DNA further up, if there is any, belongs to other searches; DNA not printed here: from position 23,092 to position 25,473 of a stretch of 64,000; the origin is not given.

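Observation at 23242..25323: T9SS-targeted PPAD-like (agmatine deiminase/peptidylarginine deiminase family) secreted enzyme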

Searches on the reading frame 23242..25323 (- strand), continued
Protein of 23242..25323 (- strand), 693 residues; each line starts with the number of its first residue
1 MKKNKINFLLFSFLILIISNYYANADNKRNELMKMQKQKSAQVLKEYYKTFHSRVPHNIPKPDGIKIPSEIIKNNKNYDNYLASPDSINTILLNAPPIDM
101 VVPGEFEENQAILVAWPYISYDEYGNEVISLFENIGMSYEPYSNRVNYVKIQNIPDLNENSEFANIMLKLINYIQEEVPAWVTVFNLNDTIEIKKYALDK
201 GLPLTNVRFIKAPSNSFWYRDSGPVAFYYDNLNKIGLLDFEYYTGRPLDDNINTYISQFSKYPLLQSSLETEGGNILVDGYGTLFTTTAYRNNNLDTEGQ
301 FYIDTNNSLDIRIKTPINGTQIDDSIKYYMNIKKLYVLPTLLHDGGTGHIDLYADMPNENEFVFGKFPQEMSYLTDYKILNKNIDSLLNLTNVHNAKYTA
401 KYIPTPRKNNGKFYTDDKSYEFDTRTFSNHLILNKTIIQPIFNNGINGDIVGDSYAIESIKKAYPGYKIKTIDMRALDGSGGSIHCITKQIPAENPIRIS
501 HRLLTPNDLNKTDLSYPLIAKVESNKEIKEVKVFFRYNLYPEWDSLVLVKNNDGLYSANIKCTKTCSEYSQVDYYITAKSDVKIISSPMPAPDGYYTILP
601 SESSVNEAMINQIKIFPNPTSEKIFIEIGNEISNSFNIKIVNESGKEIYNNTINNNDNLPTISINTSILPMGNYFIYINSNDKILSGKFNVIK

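Call 7: find_homologous_proteins(query=window:23242-25323:-, max_evalue=0.00001)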
Query window:23242-25323:- (693 aa): 563 proteins with E <= 0.00001 among 8000 candidates; the best 120 are listed.
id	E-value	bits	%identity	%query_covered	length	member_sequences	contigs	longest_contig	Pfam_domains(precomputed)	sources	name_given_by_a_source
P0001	0.0e+0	1554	100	100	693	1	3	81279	PF18962.8,PF04371.21,PF11589.15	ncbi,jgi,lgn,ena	-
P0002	5.3e-222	757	51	100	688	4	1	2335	PF18962.8,PF04371.21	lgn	-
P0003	1.7e-177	610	46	97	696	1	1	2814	PF18962.8,PF04371.21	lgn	-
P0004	8.2e-171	588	45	94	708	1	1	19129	PF18962.8,PF04371.21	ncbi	-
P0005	2.0e-169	583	43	98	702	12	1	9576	PF18962.8,PF04371.21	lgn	-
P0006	1.4e-167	577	45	94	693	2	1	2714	PF18962.8,PF04371.21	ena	-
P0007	4.6e-166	572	44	94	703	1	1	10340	PF18962.8,PF04371.21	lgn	-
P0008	1.1e-165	571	46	94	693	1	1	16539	PF18962.8,PF04371.21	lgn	-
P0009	9.2e-165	568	45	95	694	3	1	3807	PF18962.8,PF04371.21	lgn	-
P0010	2.3e-164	567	43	96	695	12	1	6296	PF18962.8,PF04371.21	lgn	-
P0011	9.4e-163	561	42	100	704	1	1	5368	PF18962.8,PF04371.21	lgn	-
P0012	2.2e-160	553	45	92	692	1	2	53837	PF18962.8,PF04371.21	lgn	-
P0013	4.3e-153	529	43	94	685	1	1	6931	PF18962.8,PF04371.21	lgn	-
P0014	6.4e-148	512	39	99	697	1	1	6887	PF18962.8,PF04371.21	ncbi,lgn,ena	-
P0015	1.5e-146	508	39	100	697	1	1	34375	PF18962.8,PF04371.21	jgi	-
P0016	5.5e-146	506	40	97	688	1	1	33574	PF18962.8,PF04371.21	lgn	-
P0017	1.2e-145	505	42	93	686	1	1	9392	PF18962.8,PF04371.21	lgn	-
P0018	3.4e-144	500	42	94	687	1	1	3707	PF18962.8,PF04371.21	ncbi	-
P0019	9.3e-144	499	37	99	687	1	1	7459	PF18962.8,PF04371.21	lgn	-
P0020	9.2e-143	495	39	96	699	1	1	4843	PF18962.8,PF04371.21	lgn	-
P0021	1.9e-142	494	44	84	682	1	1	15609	PF18962.8,PF04371.21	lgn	-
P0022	2.6e-142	494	39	96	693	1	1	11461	PF18962.8,PF04371.21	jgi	jgi:agmatine/peptidylarginine deiminase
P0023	4.6e-142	493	39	99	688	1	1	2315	PF18962.8,PF04371.21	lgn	-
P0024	7.4e-141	489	43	86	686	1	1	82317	PF18962.8,PF04371.21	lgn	-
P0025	8.3e-141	489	40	96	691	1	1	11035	PF18962.8,PF04371.21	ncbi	-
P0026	2.0e-140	488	38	99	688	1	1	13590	PF18962.8,PF04371.21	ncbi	-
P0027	3.2e-140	487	39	96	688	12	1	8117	PF18962.8,PF04371.21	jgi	-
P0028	4.6e-140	486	42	85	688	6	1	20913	PF18962.8,PF04371.21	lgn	-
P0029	5.1e-140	486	42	86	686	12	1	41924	PF18962.8,PF04371.21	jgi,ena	-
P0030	1.4e-139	485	38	99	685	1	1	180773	PF18962.8,PF04371.21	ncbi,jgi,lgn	-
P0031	2.9e-139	484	39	99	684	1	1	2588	PF18962.8,PF04371.21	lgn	-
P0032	8.3e-138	479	39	97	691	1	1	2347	PF18962.8,PF04371.21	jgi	jgi:agmatine/peptidylarginine deiminase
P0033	9.3e-138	479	38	97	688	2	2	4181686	PF18962.8,PF04371.21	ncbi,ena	-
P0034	1.9e-137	478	40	97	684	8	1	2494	PF18962.8,PF04371.21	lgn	-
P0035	3.1e-137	477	40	99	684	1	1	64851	PF18962.8,PF04371.21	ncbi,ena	-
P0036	6.6e-137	476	40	97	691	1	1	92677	PF18962.8,PF04371.21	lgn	-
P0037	1.2e-136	475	40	95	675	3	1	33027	PF18962.8,PF04371.21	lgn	-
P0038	1.3e-136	475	43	84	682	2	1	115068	PF18962.8,PF04371.21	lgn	-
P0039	1.6e-136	475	41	93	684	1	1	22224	PF18962.8,PF04371.21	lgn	-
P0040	2.3e-135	471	40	95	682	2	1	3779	PF18962.8,PF04371.21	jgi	jgi:agmatine/peptidylarginine deiminase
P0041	7.0e-133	463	41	91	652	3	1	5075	PF18962.8,PF04371.21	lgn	-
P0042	1.5e-132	462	37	94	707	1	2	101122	PF18962.8,PF04371.21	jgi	jgi:agmatine/peptidylarginine deiminase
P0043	2.2e-132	461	38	96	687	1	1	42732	PF18962.8,PF04371.21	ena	-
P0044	1.6e-131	458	37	97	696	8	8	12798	PF18962.8,PF04371.21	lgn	-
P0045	1.9e-131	458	39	85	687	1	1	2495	PF18962.8,PF04371.21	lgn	-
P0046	1.3e-130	455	38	100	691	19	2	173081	PF18962.8,PF04371.21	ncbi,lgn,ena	-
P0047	1.3e-130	455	37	99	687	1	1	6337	PF18962.8,PF04371.21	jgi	-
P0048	2.9e-130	454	37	100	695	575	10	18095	PF18962.8,PF04371.21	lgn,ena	-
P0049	1.5e-129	452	37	98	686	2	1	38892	PF18962.8,PF04371.21,PF11589.15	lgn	-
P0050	1.7e-129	451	38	93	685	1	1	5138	PF04371.21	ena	-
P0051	2.0e-129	451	36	100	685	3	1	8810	PF04371.21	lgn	-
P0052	2.0e-129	451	37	99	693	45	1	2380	PF18962.8,PF04371.21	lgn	-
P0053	3.8e-129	450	37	93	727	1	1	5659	PF18962.8,PF04371.21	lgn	-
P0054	4.0e-129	450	37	98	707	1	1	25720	PF18962.8,PF04371.21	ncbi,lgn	-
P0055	4.9e-129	450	38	100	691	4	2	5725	PF18962.8,PF04371.21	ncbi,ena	-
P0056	5.0e-129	450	37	99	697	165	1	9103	PF18962.8,PF04371.21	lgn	-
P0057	8.6e-129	449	36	99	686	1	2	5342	PF18962.8,PF04371.21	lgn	-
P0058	1.7e-128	448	36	95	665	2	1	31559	PF18962.8,PF04371.21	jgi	jgi:agmatine/peptidylarginine deiminase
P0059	1.7e-128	448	37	99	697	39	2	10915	PF18962.8,PF04371.21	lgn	-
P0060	7.6e-128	446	37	99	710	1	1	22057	PF18962.8,PF04371.21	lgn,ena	-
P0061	1.9e-127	445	38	100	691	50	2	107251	PF18962.8,PF04371.21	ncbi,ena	-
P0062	3.0e-127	444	36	100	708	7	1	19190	PF18962.8,PF04371.21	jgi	jgi:agmatine/peptidylarginine deiminase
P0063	5.5e-127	443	38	99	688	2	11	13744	PF18962.8,PF04371.21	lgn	-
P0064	6.1e-127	443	36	100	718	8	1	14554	PF18962.8,PF04371.21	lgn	-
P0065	3.5e-126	440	36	100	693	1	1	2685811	PF18962.8,PF04371.21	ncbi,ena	-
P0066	4.5e-126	440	37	98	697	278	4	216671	PF18962.8,PF04371.21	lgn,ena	-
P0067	7.1e-126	439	36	100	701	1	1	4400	PF18962.8,PF04371.21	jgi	jgi:agmatine/peptidylarginine deiminase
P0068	8.2e-126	439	37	99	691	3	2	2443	PF18962.8,PF04371.21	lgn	-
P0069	1.1e-125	439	36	100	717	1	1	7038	PF18962.8,PF04371.21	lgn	-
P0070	1.7e-125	438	36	98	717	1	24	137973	PF18962.8,PF04371.21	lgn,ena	-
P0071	1.8e-125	438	36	97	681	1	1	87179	PF18962.8,PF04371.21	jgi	jgi:agmatine/peptidylarginine deiminase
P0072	2.0e-125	438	36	100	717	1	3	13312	PF18962.8,PF04371.21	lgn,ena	-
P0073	2.3e-125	438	37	95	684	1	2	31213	PF04371.21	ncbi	-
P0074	3.2e-125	437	37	99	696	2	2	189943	PF18962.8,PF04371.21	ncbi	-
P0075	3.5e-125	437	38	86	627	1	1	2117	PF18962.8,PF04371.21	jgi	jgi:agmatine/peptidylarginine deiminase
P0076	3.8e-125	437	37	99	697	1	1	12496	PF18962.8,PF04371.21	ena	-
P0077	4.2e-125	437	37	99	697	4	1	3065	PF18962.8,PF04371.21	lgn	-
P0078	4.8e-125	437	36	100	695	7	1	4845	PF18962.8,PF04371.21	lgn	-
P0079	6.3e-125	436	37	100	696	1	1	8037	PF18962.8,PF04371.21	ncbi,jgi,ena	ncbi:MAG: agmatine deiminase family protein [Bacteroidales bacterium]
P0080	1.0e-124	436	36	100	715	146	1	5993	PF18962.8,PF04371.21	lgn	-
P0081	1.4e-124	435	36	100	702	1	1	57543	PF18962.8,PF04371.21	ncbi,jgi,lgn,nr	ncbi:MAG: agmatine deiminase family protein [Bacteroidales bacterium]|jgi:agmatine/peptidylarginine 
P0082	8.3e-124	433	37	100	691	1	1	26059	PF18962.8,PF04371.21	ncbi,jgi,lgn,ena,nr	ncbi:MAG: hypothetical protein H6Q16_1710 [Bacteroidetes bacterium]|nr:hypothetical protein [Bactero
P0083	9.7e-124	432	36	100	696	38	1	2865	PF18962.8,PF04371.21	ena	-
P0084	1.4e-123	432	37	100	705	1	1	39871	PF18962.8,PF04371.21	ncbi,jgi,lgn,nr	ncbi:MAG: agmatine deiminase family protein [Bacteroidales bacterium]|jgi:agmatine/peptidylarginine 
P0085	1.5e-123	432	37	90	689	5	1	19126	PF18962.8,PF04371.21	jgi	jgi:agmatine/peptidylarginine deiminase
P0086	2.0e-123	431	36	100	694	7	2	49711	PF18962.8,PF04371.21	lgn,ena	-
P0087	2.7e-123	431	36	100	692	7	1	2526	PF18962.8,PF04371.21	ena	-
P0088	7.4e-123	429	40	76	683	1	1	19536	PF04371.21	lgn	-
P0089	9.0e-123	429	36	97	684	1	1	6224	PF04371.21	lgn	-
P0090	2.0e-122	428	36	100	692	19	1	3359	PF18962.8,PF04371.21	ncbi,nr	ncbi:MAG TPA: T9SS type A sorting domain-containing protein [Bacteroidales bacterium]|nr:T9SS type A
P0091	3.7e-122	427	35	99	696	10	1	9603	PF18962.8,PF04371.21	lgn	-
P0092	4.5e-122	427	34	98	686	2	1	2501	PF18962.8,PF04371.21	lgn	-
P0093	5.4e-122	427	37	85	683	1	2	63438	PF04371.21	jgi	jgi:agmatine/peptidylarginine deiminase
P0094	6.1e-122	426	36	100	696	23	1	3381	PF18962.8,PF04371.21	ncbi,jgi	ncbi:MAG: agmatine deiminase family protein [Bacteroidales bacterium]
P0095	8.2e-122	426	36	100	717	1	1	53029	PF18962.8,PF04371.21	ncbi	-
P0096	1.5e-121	425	36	100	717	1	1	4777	PF18962.8,PF04371.21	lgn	-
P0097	1.2e-120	422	35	98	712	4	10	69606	PF18962.8,PF04371.21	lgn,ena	-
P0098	1.4e-120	422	37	94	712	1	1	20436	PF18962.8,PF04371.21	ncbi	-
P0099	1.7e-120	422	36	99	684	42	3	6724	PF18962.8,PF04371.21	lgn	-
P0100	2.2e-120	421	38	90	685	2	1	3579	PF18962.8,PF04371.21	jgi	jgi:agmatine/peptidylarginine deiminase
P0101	2.4e-120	421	37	94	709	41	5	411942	PF18962.8,PF04371.21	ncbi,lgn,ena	-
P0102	2.8e-120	421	36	97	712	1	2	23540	PF18962.8,PF04371.21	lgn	-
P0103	3.7e-120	421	37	99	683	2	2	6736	PF18962.8,PF04371.21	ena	-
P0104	4.8e-120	420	37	99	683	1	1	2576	PF18962.8,PF04371.21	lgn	-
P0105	6.3e-120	420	35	98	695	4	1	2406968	PF18962.8,PF04371.21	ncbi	-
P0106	9.7e-120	419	35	98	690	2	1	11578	PF18962.8,PF04371.21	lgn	-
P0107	1.0e-119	419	36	98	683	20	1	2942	PF18962.8,PF04371.21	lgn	-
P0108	1.4e-119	419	36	98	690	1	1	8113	PF18962.8,PF04371.21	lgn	-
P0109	1.4e-119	419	36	96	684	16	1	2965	PF18962.8,PF04371.21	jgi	jgi:agmatine/peptidylarginine deiminase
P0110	3.3e-119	417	37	99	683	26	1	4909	PF18962.8,PF04371.21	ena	-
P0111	3.8e-119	417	35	98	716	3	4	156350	PF18962.8,PF04371.21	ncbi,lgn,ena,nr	ncbi:MAG: agmatine deiminase family protein [Bacteroidales bacterium]|nr:agmatine deiminase family p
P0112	3.9e-119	417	37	99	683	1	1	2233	PF18962.8,PF04371.21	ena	-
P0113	5.9e-119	417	37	99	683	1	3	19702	PF18962.8,PF04371.21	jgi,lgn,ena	-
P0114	8.1e-119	416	37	93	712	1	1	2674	PF18962.8,PF04371.21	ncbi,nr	ncbi:MAG: agmatine deiminase family protein [Bacteroidota bacterium]|nr:agmatine deiminase family pr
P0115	9.6e-119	416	37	99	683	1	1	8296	PF18962.8,PF04371.21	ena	-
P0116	2.1e-118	415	34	99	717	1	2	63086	PF18962.8,PF04371.21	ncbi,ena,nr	ncbi:MAG: agmatine deiminase family protein [Bacteroidales bacterium]|nr:agmatine deiminase family p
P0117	2.2e-118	415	36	99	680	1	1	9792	PF18962.8,PF04371.21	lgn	-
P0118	2.7e-118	414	37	94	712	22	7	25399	PF18962.8,PF04371.21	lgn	-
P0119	3.3e-118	414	40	84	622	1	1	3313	PF18962.8,PF04371.21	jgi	jgi:agmatine/peptidylarginine deiminase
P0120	4.8e-118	414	35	100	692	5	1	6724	PF18962.8,PF04371.21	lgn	-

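Call 8: list_cluster_members(proteins=[P0001, P0004, P0033, P0065, P0105])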
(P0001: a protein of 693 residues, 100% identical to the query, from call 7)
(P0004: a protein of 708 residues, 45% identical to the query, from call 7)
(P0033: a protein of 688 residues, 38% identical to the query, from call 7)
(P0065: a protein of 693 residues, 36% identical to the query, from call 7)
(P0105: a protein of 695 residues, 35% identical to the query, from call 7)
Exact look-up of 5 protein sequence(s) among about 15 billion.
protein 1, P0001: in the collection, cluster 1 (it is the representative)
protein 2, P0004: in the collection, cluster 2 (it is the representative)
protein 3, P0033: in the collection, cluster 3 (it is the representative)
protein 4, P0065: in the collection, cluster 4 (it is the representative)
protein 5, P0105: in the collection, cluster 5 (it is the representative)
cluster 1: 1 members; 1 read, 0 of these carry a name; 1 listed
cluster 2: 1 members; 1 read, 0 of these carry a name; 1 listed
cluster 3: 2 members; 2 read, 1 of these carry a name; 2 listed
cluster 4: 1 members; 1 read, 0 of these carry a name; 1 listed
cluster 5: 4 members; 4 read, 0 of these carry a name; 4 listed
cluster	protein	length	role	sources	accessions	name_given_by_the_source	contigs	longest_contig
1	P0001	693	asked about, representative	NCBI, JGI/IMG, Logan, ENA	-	-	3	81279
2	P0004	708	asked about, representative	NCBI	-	-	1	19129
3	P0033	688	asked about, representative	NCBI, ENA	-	-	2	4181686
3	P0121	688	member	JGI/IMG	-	agmatine/peptidylarginine deiminase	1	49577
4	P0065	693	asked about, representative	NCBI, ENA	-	-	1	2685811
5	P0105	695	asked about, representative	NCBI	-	-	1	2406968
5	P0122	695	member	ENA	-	-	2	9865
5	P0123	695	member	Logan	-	-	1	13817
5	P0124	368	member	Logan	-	-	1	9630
